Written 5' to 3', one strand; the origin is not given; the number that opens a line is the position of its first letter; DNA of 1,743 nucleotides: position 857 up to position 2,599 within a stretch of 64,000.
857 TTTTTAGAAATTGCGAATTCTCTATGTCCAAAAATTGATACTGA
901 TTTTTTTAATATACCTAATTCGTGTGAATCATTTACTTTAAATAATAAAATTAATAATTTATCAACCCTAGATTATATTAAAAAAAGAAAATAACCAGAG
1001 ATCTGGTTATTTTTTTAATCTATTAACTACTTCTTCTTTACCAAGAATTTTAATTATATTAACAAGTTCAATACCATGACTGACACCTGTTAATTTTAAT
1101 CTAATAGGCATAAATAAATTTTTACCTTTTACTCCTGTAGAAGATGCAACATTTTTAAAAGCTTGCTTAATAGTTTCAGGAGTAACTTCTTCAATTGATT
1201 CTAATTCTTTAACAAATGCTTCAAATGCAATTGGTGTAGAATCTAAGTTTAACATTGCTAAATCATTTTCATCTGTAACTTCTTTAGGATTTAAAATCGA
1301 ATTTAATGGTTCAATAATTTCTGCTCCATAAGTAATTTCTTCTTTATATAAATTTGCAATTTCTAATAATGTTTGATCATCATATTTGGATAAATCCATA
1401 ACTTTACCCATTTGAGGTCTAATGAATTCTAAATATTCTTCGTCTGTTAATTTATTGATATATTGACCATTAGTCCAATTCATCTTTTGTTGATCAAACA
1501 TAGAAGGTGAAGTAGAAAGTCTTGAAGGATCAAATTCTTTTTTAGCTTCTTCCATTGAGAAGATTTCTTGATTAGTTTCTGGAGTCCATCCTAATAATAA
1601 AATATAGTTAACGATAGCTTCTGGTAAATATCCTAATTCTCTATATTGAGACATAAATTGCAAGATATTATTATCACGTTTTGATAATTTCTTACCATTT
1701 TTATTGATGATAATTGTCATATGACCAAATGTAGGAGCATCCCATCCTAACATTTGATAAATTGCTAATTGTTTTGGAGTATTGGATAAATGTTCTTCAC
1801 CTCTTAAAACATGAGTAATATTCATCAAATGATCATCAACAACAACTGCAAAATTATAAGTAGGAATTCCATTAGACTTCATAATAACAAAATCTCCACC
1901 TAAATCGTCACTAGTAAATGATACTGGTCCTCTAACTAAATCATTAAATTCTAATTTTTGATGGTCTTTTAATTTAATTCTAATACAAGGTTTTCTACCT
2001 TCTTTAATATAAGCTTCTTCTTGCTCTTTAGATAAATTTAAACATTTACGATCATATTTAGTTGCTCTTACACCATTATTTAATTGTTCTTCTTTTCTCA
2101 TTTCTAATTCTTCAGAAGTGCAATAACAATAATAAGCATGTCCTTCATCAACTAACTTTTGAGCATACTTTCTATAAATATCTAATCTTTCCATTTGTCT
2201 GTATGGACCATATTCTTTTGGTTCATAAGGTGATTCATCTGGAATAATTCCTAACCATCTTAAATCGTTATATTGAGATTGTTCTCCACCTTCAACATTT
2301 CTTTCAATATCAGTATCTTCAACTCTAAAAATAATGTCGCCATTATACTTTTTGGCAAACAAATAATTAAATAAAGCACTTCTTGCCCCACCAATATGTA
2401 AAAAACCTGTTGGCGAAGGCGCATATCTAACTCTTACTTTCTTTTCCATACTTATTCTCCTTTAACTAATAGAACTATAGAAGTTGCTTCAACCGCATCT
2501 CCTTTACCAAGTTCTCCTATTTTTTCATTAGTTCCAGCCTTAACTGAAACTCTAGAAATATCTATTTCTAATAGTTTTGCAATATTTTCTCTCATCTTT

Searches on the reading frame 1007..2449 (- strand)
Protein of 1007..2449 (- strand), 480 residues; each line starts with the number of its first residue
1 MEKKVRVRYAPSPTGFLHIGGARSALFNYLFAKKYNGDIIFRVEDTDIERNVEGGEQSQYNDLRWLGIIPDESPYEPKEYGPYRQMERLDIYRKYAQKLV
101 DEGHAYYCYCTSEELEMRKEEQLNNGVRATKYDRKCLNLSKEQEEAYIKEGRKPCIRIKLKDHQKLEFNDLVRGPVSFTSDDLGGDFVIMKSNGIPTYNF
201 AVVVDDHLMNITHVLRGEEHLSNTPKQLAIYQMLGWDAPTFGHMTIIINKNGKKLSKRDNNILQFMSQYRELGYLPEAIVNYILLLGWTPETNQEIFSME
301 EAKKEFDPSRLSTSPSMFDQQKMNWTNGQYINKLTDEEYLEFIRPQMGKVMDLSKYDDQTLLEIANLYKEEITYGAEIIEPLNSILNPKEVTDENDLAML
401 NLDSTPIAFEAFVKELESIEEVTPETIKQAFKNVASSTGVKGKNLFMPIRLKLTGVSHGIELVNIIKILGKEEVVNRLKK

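Call 37: find_encoding_contigs(protein=window:1007-2449:-, flank=10000, max_places=4)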
Protein window:1007-2449:- (480 aa): 12 contigs read that carry it; 4 places shown.
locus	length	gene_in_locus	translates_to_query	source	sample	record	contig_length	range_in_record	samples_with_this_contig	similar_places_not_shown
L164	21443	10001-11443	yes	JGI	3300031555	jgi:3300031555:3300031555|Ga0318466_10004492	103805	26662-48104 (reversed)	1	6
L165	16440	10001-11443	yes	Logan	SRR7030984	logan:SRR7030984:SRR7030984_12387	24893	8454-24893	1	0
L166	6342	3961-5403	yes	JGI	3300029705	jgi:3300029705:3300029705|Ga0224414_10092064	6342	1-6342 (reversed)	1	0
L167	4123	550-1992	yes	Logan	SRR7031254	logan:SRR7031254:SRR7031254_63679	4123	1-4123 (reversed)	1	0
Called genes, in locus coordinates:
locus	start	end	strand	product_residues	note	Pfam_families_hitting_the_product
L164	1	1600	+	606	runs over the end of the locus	PF02518:HATPase_c, PF13589:HATPase_c_3, PF01119:DNA_mis_repair, PF08676:MutL_C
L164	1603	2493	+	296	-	PF01745:IPT (weak), PF01715:IPPT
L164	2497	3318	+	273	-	PF00763:THF_DHG_CYH, PF02882:THF_DHG_CYH_C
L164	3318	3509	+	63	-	PF06107:DUF951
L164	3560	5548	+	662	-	PF00005:ABC_tran, PF13304:AAA_21 (faint), PF02687:FtsX (weak)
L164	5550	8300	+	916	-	PF00005:ABC_tran, PF02463:SMC_N, PF02687:FtsX (weak)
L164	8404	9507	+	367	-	PF01926:MMR_HSR1, PF02421:FeoB_N, PF06071:YchF-GTPase_C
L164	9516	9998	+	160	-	PF02542:YgbB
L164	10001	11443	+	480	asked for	PF00749:tRNA-synt_1c, PF19269:Anticodon_2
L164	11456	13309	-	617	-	PF00912:Transgly, PF00905:Transpeptidase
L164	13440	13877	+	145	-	-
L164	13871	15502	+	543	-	PF03485:Arg_tRNA_synt_N, PF00133:tRNA-synt_1 (faint), PF00750:tRNA-synt_1d, PF01406:tRNA-synt_1e (faint), PF09334:tRNA-synt_1g (faint), PF05746:DALR_1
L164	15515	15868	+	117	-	PF05066:HARE-HTH (weak)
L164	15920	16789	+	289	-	PF01116:F_bP_aldolase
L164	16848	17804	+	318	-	PF01368:DHH, PF02272:DHHA1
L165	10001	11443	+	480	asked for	PF00749:tRNA-synt_1c, PF19269:Anticodon_2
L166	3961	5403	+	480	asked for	PF00749:tRNA-synt_1c, PF19269:Anticodon_2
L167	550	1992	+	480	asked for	PF00749:tRNA-synt_1c, PF19269:Anticodon_2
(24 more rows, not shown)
